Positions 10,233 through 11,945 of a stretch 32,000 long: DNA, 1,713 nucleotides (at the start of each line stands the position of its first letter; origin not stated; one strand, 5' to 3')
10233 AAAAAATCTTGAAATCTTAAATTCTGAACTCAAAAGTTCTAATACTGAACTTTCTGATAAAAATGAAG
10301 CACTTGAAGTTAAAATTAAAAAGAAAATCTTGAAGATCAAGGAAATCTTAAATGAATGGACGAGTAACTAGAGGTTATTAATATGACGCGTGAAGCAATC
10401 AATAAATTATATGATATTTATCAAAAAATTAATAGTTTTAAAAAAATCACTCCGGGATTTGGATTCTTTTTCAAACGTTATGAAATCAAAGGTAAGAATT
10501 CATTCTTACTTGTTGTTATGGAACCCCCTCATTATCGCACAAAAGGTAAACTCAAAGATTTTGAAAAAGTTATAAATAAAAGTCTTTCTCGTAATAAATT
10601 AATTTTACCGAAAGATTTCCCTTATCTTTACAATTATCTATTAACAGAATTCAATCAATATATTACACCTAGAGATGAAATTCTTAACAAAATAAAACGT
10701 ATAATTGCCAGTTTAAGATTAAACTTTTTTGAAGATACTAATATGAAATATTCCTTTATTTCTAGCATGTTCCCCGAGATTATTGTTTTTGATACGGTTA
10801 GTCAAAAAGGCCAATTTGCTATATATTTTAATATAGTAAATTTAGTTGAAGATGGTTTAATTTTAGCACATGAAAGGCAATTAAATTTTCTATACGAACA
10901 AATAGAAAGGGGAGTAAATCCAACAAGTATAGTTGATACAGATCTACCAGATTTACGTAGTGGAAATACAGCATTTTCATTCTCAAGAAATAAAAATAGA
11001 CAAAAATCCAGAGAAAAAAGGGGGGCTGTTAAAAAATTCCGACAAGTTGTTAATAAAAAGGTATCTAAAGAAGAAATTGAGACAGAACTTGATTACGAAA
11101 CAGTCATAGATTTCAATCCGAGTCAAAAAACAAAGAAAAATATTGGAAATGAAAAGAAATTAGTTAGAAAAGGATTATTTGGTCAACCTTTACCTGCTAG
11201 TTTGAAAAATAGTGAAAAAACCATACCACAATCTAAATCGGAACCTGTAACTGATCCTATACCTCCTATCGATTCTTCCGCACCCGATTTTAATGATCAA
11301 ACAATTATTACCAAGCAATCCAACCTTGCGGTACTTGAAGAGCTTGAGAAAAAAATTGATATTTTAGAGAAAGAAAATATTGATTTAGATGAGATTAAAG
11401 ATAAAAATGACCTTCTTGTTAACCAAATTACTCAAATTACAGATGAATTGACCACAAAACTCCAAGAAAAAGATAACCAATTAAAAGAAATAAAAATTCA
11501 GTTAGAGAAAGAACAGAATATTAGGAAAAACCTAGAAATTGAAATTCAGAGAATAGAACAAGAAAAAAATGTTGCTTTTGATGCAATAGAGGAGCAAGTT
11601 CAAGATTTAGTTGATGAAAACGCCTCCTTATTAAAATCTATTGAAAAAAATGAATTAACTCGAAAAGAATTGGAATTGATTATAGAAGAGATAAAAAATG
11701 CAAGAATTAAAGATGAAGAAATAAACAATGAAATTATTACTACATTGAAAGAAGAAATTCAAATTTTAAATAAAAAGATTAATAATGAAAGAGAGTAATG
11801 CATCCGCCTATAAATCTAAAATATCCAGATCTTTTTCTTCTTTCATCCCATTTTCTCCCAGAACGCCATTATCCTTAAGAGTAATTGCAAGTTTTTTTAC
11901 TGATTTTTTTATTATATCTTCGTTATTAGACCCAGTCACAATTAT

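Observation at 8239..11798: Plus-strand operon ending in two tandem paralogous 'novel head plus long coiled-coil' proteins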

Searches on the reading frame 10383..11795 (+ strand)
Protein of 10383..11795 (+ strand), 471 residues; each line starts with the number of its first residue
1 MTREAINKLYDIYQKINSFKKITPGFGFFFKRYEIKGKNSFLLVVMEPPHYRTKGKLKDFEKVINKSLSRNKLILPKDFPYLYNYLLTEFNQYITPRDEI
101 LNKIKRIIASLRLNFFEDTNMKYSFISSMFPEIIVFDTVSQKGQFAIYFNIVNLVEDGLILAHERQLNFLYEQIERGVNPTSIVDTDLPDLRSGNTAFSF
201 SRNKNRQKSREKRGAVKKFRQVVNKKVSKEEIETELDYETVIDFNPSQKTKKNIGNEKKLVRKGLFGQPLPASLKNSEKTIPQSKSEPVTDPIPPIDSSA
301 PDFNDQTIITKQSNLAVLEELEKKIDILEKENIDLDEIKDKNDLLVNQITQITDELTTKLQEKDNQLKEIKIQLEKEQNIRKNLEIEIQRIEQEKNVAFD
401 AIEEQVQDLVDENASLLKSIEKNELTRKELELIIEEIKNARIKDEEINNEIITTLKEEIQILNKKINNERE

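Call 4: search_protein_families(library=pfam, proteins=[window:10383-11795:+], max_evalue=0.1)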
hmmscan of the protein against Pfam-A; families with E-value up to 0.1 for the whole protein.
window:10383-11795:+ (471 aa): 0 families

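Call 13: find_related_loci(query=window:10383-11795:+, collection=genome_contigs, flank=10000)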
Query window:10383-11795:+ (471 aa) in genome_contigs; peptide patterns used: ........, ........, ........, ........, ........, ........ (x = any residue, [..] = any of these).
127 stretches matched a pattern; 2 encode a relative of the query (tblastn E <= 1e-3); 2 distinct loci.
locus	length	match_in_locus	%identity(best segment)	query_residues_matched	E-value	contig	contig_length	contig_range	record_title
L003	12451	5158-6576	72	1-466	0e+0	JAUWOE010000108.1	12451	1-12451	MAG: Promethearchaeum sp. isolate CSMAG_2442 CSMAG_2442_k141_741963_length_12451_cov_12.3137, whole genome shotgun seque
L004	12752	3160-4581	69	2-471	0e+0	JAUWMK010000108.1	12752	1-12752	MAG: Promethearchaeum sp. isolate CSMAG_2396 CSMAG_2396_k141_429523_length_12752_cov_7.0000, whole genome shotgun sequen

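Call 47: predict_structure(alignment_id=A4)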
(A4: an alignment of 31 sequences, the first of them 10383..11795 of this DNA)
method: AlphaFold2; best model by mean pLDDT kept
length: 471 residues; sequences in the alignment: 31
mean_pLDDT: 81.5   pTM: 0.47
mean pLDDT of the five models: 81.5, 81.1, 81.0, 80.5, 79.9
residues with pLDDT >= 90: 299; 70-90: 53; 50-70: 38; < 50: 81
segments of 3 or more residues with pLDDT < 50: 201-210, 239-260, 273-294, 296-318
pLDDT, mean of each block of 10 residues (from residue 1): 96 96 95 94 97 95 95 96 97 97 98 96 95 96 95 96 96 97 94 65 45 63 77 64 41 40 59 41 37 44 39 42 64 75 87 92 95 96 96 95 95 95 96 95 94 93 85 60
secondary structure, 60 per line:
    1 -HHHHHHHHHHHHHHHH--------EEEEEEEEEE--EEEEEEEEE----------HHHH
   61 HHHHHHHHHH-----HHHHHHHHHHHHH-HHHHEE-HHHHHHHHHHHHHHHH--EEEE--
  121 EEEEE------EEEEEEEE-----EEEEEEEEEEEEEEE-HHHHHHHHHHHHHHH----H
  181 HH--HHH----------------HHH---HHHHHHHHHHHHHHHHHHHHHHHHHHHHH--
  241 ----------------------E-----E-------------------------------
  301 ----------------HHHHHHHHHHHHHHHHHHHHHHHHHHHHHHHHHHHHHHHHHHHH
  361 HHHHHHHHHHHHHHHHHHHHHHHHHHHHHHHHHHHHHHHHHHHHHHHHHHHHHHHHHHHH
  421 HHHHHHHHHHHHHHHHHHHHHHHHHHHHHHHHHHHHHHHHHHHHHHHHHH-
elements in order: H2-17 E26-35 E38-46 H57-70 H76-88 H90-93 H97-112 E115-118 E121-125 E132-139 E145-159 H161-175 H210-238 H317-470
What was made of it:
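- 10383..10952 (+): B head (aa 1-190). It is an alpha/beta domain with the element order a1-b1-b2-a2-a3-a4-b3-b4-b5-b6-a5, plus a B-type-specific C-terminal extension (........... ... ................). The AF2 model built on 31 sequences has pLDDT of about 95 over residues 1-190 (call 47).
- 10953..11330 (+): B linker (aa 191-316). It is disordered and carries a basic patch plus conserved short motifs: a basic/acidic helix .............E (aa 210-238, nt 11010-11096), ETVIDF (aa 239-244, nt 11097-11114), LFGxPLP (aa 265-271, nt 11175-11195) and a proline-rich stretch. pLDDT is below 50 except for helix 210-238, which scores 63-77 (call 47).
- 11331..11798 (+): B coiled-coil tail (aa 317-471) plus the stop codon. 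It contains the conserved patch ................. near its start (T353 invariant). AF2 models a single helix over 317-470 with pLDDT above 90 (call 47).
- Checked: AF2 models B 317-470 as one helix with pLDDT above 90 (call 47).
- In the AF2 model the head has pLDDT about 95, the linker is below 50, and the tail is one helix above 90 (call 47).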

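Call 49: fold_search(model_id=the predicted structure, library=pdb)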
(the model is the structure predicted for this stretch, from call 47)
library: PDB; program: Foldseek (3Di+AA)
matches with E <= 10: 553; with E <= 0.001: 0
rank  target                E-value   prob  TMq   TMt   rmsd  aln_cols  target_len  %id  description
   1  9m6x_M                5.0e-02  0.23  0.11  0.29  11.3       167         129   10  Cryo-EM structure of bacteriophage NF5 neck (released 2025-12-17)
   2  4c2m_A                2.0e-01  0.08  0.09  0.03  24.3       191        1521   12  Structure of RNA polymerase I at 2.8 A resolution (released 2013-10-23)
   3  4c2m_P                2.3e-01  0.06  0.08  0.03  23.8       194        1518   13  Structure of RNA polymerase I at 2.8 A resolution (released 2013-10-23)
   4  6sga_FQ               2.4e-01  0.06  0.07  0.12  19.8       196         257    9  Body domain of the mt-SSU assemblosome from Trypanosoma brucei (released 2019-09-18)
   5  6sga_FS               2.6e-01  0.06  0.07  0.11  17.5       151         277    9  Body domain of the mt-SSU assemblosome from Trypanosoma brucei (released 2019-09-18)
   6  7n6g_6K               2.6e-01  0.05  0.06  0.05  21.7       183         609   10  C1 of central pair (released 2022-05-18)
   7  6sga_FR               3.5e-01  0.08  0.07  0.13  17.3       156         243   10  Body domain of the mt-SSU assemblosome from Trypanosoma brucei (released 2019-09-18)
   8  9eut_A                3.9e-01  0.12  0.11  0.08  13.6       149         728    9  Cryo-EM structure of the full-length Pseudomonas aeruginosa bacteriophytochrome in its Pr state (released 2024-09-04)
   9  5m0x                  3.9e-01  0.06  0.08  0.07  16.0       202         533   11  Structure of apo structure of GH36 alpha-galactosidase from Thermotoga maritima (released 2016-11-09)
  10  1i5b_B                4.1e-01  0.09  0.09  0.19  14.2       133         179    8  STRUCTURE OF CHEA DOMAIN P4 IN COMPLEX WITH ADPNP AND MANGANESE (released 2001-08-26)
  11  8t13_B                4.1e-01  0.02  0.06  0.04  20.7       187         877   10  Cryo-EM structure of DENV2 NS5 in complex with human STAT2 with the N-terminal domain of STAT2 disordered (released 2024-01-17)
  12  9hny_FT               4.4e-01  0.06  0.09  0.16  15.7       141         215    9  Mitoribosomal small subunit in complex with Mettl15 and Mettl17 (released 2025-03-26)
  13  4jas_A                6.2e-01  0.12  0.11  0.19  13.0       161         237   14  Structural basis of a rationally rewired protein-protein interface (HK853mutant A268V, A271G, T275M, V294T and D297E a (released 2013-09-04)
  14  4ar9_A                6.2e-01  0.09  0.09  0.10  12.7       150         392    7  Crystal structure of the peptidase domain of collagenase T from Clostridium tetani at 1.69 angstrom resolution. (released 2013-06-05)
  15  8oz9_A                6.6e-01  0.08  0.09  0.20  13.7       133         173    6  Structure of the Histidine Kinase CheA ATP-Binding domain in complex with compound QUI-SV-383 (released 2024-05-15)
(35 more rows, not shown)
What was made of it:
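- Closest known: PAS/GAF domain followed by a coiled-coil signalling helix, as in sensor proteins. Same: Very weak Foldseek hits to a phytochrome and to histidine-kinase chains were seen (probability 0.12 or less; call 49).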

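Call 51: search_protein_families(library=pfam, alignment_id=A4, max_evalue=1)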
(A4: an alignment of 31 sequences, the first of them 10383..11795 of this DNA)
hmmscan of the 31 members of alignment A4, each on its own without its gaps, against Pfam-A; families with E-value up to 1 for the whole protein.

A. member 1, window:10383-11795:+ (471 aa): 1 family
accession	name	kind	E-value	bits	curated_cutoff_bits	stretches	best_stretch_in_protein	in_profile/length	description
PF13865.11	FoP_duplication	-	0.11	13.6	24.6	1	197-237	20-57/81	C-terminal duplication domain of Friend of PRMT1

B. families by the number of members that match (of 31 scanned): 113 families (the first 25 are shown)
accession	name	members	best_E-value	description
PF11932.13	DUF3450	9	0.00095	Protein of unknown function (DUF3450)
PF08614.16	ATG16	5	0.00048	Autophagy protein 16 (ATG16)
PF25450.1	Rab11-FIP3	4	0.0083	Rab11-FIP3-like domain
PF15905.10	HMMR_N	3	0.0003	Hyaluronan mediated motility receptor N-terminal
PF15619.11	Lebercilin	3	0.0009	Ciliary protein causing Leber congenital amaurosis disease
PF19220.6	Rod_CreS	3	0.015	Crescentin, rod domain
PF00170.26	bZIP_1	3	0.021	bZIP transcription factor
PF01166.23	TSC22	2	0.0001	TSC-22/dip/bun family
PF06156.18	YabA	2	0.00065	Initiation control protein YabA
PF07200.18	Mod_r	2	0.0027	Modifier of rudimentary (Mod(r)) protein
PF15294.11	Leu_zip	2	0.0029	Leucine zipper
PF04849.18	HAP1_N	2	0.005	HAP1 N-terminal conserved region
PF04859.17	DUF641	2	0.0074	Plant protein of unknown function (DUF641)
PF23991.1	DUF7310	2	0.016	Coiled-coil region of unknown function (DUF7310)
PF09728.14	Taxilin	2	0.087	Myosin-like coiled-coil protein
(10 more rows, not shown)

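Call 53: find_related_loci(query=A6, collection=metagenome_contigs, flank=10000)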
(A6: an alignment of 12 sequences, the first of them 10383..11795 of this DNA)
Query A6 (471 aa) in metagenome_contigs; peptide patterns used: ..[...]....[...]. (x = any residue, [..] = any of these).
78 stretches matched a pattern; 2 encode a relative of the query (tblastn E <= 1e-3); 2 distinct loci.
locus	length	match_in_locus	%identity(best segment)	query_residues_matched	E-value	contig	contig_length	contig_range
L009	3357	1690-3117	73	1-471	0e+0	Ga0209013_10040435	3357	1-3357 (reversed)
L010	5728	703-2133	62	2-467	1e-175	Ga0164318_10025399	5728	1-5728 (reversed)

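Call 65: fold_search(model_id=the predicted structure, library=viral)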
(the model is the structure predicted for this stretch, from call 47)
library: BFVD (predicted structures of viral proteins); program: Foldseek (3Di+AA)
matches with E <= 10: 481; with E <= 0.001: 0
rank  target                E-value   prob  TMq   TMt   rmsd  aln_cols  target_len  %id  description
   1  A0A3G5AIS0            2.1e-03  0.51  0.12  0.14  17.5       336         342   11  Uncharacterized protein [Sylvanvirus sp.]
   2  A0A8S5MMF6            3.2e-03  0.72  0.11  0.27  14.8       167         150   12  Uncharacterized protein [Myoviridae sp. ct3Pt8]
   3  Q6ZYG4                4.7e-02  0.20  0.10  0.20  18.8       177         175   12  Uncharacterized protein [Pyrobaculum spherical virus (isolate United States/Yellowstone)]
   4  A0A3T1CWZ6            5.3e-02  0.25  0.10  0.18  13.3       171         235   10  BTB/POZ domain-containing protein [Acanthamoeba castellanii medusavirus J1]
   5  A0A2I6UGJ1            6.6e-02  0.14  0.10  0.24  13.1       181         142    9  Uncharacterized protein [Salinibacter phage M8CR30-4]
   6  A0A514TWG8            7.0e-02  0.11  0.08  0.13  19.8       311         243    8  Uncharacterized protein [Aeromonas phage D6]
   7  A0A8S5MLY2            7.5e-02  0.47  0.11  0.35  13.8       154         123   11  Uncharacterized protein [Myoviridae sp. ct3Pt8]
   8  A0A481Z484            7.5e-02  0.30  0.13  0.11  12.1       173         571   12  Uncharacterized protein [Pithovirus LCPAC101]
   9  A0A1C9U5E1            8.4e-02  0.08  0.08  0.09  21.2       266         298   13  ORF1 [Chaq virus-like 2]
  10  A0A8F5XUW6            1.1e-01  0.28  0.12  0.07   9.2       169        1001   12  RNA-dependent RNA polymerase (Fragment) [Nora virus]
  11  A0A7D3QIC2            1.3e-01  0.06  0.08  0.15  18.4       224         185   14  (no name in the UniProt tables at hand)
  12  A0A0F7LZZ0            1.5e-01  0.18  0.13  0.06  10.0       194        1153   11  Replication polyprotein (Fragment) [Nora virus]
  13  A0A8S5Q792            1.5e-01  0.15  0.10  0.23  13.3       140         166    6  Uncharacterized protein [Siphoviridae sp. ctdVv30]
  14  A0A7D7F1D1            1.7e-01  0.06  0.09  0.15  16.6       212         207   11  Uncharacterized protein [Hymenopteran almendra-related virus OKIAV1]
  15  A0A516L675            1.9e-01  0.14  0.12  0.24  12.8       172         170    9  (no name in the UniProt tables at hand)
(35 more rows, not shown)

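Call 80: search_protein_families(library=padloc, proteins=[window:10383-11795:+], max_evalue=0.01)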
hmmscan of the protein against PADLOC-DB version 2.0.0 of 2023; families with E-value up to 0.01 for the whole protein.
window:10383-11795:+ (471 aa): 0 families

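Call 81: search_protein_families(library=ncbifam, proteins=[window:10383-11795:+], max_evalue=0.01)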
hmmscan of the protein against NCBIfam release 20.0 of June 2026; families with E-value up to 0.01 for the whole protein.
window:10383-11795:+ (471 aa): 1 family
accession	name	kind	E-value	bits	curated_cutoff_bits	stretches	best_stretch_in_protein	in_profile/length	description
NF045780.1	TrlF_fam_ATP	equivalog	0.0054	15.5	350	1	200-465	453-709/944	TrlF family AAA-like ATPase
